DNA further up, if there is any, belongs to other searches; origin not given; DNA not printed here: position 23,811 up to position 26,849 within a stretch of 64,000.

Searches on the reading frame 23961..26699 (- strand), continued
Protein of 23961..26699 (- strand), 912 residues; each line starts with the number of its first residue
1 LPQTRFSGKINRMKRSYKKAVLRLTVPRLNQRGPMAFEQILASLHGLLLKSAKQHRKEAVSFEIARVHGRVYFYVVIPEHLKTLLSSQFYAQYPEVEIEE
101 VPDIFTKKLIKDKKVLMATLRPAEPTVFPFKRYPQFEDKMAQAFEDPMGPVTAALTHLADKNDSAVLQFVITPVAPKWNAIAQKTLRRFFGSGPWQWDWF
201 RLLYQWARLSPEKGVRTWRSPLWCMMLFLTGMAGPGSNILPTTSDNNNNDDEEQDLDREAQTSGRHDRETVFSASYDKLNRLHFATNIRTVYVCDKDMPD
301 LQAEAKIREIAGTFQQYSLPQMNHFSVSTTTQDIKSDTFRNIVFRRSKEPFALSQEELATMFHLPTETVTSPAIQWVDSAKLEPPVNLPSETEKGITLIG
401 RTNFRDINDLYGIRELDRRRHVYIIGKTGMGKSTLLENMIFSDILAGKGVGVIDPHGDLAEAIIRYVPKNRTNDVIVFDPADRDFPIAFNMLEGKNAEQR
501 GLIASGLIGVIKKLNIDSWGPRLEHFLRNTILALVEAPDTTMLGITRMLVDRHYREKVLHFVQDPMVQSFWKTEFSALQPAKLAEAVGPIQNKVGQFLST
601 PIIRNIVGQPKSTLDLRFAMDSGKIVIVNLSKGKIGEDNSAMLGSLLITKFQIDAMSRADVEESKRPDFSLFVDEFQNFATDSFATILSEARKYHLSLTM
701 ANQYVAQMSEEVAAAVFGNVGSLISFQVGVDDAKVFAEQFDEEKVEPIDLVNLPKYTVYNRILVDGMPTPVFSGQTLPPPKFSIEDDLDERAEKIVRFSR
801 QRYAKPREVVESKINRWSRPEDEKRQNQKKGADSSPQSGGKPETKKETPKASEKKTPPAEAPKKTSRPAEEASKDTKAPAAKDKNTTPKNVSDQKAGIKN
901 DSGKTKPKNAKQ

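Call 9: find_encoding_contigs(protein=P0014, flank=8000, max_places=2)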
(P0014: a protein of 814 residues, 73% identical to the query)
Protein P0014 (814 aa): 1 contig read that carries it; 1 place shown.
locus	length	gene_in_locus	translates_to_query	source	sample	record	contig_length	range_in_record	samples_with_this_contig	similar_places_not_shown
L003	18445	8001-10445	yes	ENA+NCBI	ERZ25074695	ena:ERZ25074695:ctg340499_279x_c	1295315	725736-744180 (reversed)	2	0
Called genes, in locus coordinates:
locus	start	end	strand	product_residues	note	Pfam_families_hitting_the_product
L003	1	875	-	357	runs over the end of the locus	PF00437:T2SSE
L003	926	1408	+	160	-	PF18895:T4SS_pilin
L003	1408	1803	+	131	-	PF18895:T4SS_pilin (weak)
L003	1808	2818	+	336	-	PF18895:T4SS_pilin (weak)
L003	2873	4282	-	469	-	-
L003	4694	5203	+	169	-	PF03974:Ecotin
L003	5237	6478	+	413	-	PF00395:SLH, PF00188:CAP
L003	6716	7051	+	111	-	-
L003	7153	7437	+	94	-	PF23894:LD_SV2 (weak), PF13576:Pentapeptide_3 (faint), PF13599:Pentapeptide_4 (weak)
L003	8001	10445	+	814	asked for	PF26449:DUF8128, PF02534:T4SS-DNA_transf (faint), PF01935:DUF87, PF10412:TrwB_AAD_bind (weak), PF12696:TraG-D_C (weak)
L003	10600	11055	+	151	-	PF01694:Rhomboid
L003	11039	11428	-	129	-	-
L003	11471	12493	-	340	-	-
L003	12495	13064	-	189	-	PF04542:Sigma70_r2, PF08281:Sigma70_r4_2, PF04545:Sigma70_r4 (weak)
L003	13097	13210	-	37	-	-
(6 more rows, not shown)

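Call 10: find_encoding_contigs(protein=P0097, flank=8000, max_places=2)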
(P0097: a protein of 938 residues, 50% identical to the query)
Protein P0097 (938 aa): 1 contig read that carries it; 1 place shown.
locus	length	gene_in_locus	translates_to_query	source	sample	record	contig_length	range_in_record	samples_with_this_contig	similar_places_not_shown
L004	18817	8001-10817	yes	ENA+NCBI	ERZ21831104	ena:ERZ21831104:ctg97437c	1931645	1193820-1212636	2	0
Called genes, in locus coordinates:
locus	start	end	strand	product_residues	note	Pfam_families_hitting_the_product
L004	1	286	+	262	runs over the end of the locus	PF01427:Peptidase_M15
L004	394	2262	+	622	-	PF00009:GTP_EFTU, PF03144:GTP_EFTU_D2, PF22042:EF-G_D2 (weak), PF00679:EFG_C, PF06421:LepA_C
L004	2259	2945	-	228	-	-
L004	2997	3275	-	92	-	PF01016:Ribosomal_L27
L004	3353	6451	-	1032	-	-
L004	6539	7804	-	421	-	PF01171:ATP_bind_3, PF11734:TilS_C (weak)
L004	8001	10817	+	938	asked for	PF26449:DUF8128, PF01935:DUF87, PF10412:TrwB_AAD_bind, PF12696:TraG-D_C (weak)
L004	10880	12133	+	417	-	-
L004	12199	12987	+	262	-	PF03816:LytR_cpsA_psr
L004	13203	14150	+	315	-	-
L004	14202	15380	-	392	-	PF01546:Peptidase_M20, PF07687:M20_dimer (faint)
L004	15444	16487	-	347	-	PF00293:NUDIX, PF01035:DNA_binding_1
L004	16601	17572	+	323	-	PF00579:tRNA-synt_1b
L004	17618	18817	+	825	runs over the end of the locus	PF26449:DUF8128, PF02534:T4SS-DNA_transf, PF01935:DUF87, PF10412:TrwB_AAD_bind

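Call 11: find_encoding_contigs(protein=P0001, flank=10000, max_places=3)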
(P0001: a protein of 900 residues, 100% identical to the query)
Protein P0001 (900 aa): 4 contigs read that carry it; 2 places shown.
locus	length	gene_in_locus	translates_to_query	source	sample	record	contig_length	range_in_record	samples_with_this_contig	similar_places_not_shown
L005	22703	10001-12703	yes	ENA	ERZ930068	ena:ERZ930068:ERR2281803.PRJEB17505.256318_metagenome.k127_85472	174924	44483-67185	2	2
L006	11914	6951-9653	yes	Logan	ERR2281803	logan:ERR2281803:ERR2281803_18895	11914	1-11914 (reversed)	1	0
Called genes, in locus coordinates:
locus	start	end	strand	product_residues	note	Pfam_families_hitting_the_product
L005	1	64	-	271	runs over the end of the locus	PF00809:Pterin_bind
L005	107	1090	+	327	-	PF01368:DHH, PF02272:DHHA1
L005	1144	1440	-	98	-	-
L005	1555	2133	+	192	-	PF07638:Sigma70_ECF, PF04542:Sigma70_r2, PF08281:Sigma70_r4_2, PF04545:Sigma70_r4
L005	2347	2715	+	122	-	-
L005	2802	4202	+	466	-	PF01136:Peptidase_U32, PF16325:Peptidase_U32_C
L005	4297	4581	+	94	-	-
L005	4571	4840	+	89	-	PF05016:ParE_toxin (weak)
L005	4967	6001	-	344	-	PF01761:DHQ_synthase, PF24621:DHQS_C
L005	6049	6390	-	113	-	PF02452:PemK_toxin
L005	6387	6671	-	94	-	-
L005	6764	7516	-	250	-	PF06750:A24_N_bact, PF01478:Peptidase_A24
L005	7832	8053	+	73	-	-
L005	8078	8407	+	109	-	-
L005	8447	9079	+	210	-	-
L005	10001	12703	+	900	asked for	PF26449:DUF8128, PF01935:DUF87, PF10412:TrwB_AAD_bind (weak), PF12696:TraG-D_C (weak)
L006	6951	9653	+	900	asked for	PF26449:DUF8128, PF01935:DUF87, PF10412:TrwB_AAD_bind (weak), PF12696:TraG-D_C (weak)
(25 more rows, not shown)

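Call 12: find_encoding_contigs(protein=P0002, flank=10000, max_places=2)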
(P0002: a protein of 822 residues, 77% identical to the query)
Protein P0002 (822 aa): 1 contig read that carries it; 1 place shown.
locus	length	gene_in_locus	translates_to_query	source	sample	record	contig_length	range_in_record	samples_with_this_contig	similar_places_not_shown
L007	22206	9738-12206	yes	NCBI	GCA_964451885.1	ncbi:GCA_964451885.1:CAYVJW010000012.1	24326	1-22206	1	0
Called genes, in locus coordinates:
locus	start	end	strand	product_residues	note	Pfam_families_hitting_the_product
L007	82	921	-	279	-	PF00181:Ribosomal_L2_N, PF03947:Ribosomal_L2_C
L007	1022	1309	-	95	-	PF00276:Ribosomal_L23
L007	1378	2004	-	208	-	PF00573:Ribosomal_L4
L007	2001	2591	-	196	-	PF00297:Ribosomal_L3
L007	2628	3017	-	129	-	PF00338:Ribosomal_S10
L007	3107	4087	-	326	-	PF01259:SAICAR_synt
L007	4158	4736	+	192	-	PF13098:Thioredoxin_2 (weak), PF13462:Thioredoxin_4, PF01323:DSBA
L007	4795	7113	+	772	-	PF00929:RNase_T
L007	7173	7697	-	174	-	PF01327:Pep_deformylase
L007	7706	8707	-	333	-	PF13685:Fe-ADH_2 (weak), PF01761:DHQ_synthase, PF24621:DHQS_C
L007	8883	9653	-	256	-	PF06750:A24_N_bact, PF01478:Peptidase_A24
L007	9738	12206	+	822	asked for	PF26449:DUF8128, PF02534:T4SS-DNA_transf (faint), PF01935:DUF87, PF10412:TrwB_AAD_bind (weak), PF12696:TraG-D_C (weak)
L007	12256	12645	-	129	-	-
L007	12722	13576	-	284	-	-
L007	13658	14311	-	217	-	PF01746:tRNA_m1G_MT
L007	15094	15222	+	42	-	-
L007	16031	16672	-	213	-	-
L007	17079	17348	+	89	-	-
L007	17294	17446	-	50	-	-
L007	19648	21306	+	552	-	PF27237:AF_1625_C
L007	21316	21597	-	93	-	-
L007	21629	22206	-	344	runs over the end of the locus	PF00793:DAHP_synth_1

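Call 13: find_encoding_contigs(protein=P0006, flank=10000, max_places=2)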
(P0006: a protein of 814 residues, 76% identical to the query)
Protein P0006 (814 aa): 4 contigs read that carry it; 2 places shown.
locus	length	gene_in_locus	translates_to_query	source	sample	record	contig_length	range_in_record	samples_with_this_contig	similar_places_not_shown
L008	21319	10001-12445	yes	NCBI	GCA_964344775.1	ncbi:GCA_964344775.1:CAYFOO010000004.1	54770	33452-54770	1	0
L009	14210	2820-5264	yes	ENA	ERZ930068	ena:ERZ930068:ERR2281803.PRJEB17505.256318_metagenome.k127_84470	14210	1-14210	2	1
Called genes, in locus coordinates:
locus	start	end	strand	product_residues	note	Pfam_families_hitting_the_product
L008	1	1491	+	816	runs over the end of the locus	PF26449:DUF8128, PF01935:DUF87 (weak), PF10412:TrwB_AAD_bind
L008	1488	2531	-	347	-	-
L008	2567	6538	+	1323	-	PF04997:RNA_pol_Rpb1_1, PF00623:RNA_pol_Rpb1_2, PF04983:RNA_pol_Rpb1_3, PF05000:RNA_pol_Rpb1_4, PF04998:RNA_pol_Rpb1_5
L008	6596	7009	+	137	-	PF00164:Ribosom_S12_S23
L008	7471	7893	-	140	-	-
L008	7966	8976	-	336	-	PF13685:Fe-ADH_2 (weak), PF01761:DHQ_synthase, PF24621:DHQS_C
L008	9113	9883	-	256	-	PF06750:A24_N_bact, PF01478:Peptidase_A24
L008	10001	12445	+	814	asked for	PF26449:DUF8128, PF02534:T4SS-DNA_transf (faint), PF01935:DUF87, PF10412:TrwB_AAD_bind (weak), PF12696:TraG-D_C (weak)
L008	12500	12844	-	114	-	PF05635:23S_rRNA_IVP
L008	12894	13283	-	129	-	-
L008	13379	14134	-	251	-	-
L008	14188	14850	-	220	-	PF01746:tRNA_m1G_MT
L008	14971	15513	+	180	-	-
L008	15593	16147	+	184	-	PF01174:SNO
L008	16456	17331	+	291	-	PF01680:SOR_SNZ, PF05690:ThiG (weak)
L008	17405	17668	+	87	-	-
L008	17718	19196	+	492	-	PF01547:SBP_bac_1, PF13416:SBP_bac_8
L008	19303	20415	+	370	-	-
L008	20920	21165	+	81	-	-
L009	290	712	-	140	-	-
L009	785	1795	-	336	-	PF13685:Fe-ADH_2 (weak), PF01761:DHQ_synthase, PF24621:DHQS_C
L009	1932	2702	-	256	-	PF06750:A24_N_bact, PF01478:Peptidase_A24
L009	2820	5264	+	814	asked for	PF26449:DUF8128, PF02534:T4SS-DNA_transf (faint), PF01935:DUF87, PF10412:TrwB_AAD_bind (weak), PF12696:TraG-D_C (weak)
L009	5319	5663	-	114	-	PF05635:23S_rRNA_IVP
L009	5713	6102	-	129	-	-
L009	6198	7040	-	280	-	-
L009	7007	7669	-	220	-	PF01746:tRNA_m1G_MT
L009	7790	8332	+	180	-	-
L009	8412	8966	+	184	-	PF01174:SNO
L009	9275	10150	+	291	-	PF01680:SOR_SNZ, PF05690:ThiG (weak)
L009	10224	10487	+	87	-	-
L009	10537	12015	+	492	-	PF01547:SBP_bac_1, PF13416:SBP_bac_8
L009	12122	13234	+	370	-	-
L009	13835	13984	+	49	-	-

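Call 30: search_solved_structures(query=window:23961-26663:-, max_evalue=1, show_alignments=2)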
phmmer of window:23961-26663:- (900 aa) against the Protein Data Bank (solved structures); distinct sequences matched with E-value up to 1: 8.
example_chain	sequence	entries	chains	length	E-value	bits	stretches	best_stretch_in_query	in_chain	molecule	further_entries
6sz9_A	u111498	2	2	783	2.1e-05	26.1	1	366-447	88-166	IcmO (DotL)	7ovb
1gl6_A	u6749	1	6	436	0.0014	20.1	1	407-450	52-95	ATPASE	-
1e9r_A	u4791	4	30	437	0.0014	20.1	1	407-450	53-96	CONJUGAL TRANSFER PROTEIN TRWB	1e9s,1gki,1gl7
9mr4_P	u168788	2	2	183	0.38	12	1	47-102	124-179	Large ribosomal subunit protein uL22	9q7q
9hyu_B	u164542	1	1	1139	0.85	10.9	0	146-253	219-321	Photosystem I protein (PsaB)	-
8csp_9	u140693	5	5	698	0.89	10.8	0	394-442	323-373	Nitric oxide-associated protein 1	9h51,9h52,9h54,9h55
9g5b_9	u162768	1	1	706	0.9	10.8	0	394-442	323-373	Nitric oxide-associated protein 1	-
2qck_A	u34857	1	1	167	0.91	10.8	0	587-631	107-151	Flavin reductase domain protein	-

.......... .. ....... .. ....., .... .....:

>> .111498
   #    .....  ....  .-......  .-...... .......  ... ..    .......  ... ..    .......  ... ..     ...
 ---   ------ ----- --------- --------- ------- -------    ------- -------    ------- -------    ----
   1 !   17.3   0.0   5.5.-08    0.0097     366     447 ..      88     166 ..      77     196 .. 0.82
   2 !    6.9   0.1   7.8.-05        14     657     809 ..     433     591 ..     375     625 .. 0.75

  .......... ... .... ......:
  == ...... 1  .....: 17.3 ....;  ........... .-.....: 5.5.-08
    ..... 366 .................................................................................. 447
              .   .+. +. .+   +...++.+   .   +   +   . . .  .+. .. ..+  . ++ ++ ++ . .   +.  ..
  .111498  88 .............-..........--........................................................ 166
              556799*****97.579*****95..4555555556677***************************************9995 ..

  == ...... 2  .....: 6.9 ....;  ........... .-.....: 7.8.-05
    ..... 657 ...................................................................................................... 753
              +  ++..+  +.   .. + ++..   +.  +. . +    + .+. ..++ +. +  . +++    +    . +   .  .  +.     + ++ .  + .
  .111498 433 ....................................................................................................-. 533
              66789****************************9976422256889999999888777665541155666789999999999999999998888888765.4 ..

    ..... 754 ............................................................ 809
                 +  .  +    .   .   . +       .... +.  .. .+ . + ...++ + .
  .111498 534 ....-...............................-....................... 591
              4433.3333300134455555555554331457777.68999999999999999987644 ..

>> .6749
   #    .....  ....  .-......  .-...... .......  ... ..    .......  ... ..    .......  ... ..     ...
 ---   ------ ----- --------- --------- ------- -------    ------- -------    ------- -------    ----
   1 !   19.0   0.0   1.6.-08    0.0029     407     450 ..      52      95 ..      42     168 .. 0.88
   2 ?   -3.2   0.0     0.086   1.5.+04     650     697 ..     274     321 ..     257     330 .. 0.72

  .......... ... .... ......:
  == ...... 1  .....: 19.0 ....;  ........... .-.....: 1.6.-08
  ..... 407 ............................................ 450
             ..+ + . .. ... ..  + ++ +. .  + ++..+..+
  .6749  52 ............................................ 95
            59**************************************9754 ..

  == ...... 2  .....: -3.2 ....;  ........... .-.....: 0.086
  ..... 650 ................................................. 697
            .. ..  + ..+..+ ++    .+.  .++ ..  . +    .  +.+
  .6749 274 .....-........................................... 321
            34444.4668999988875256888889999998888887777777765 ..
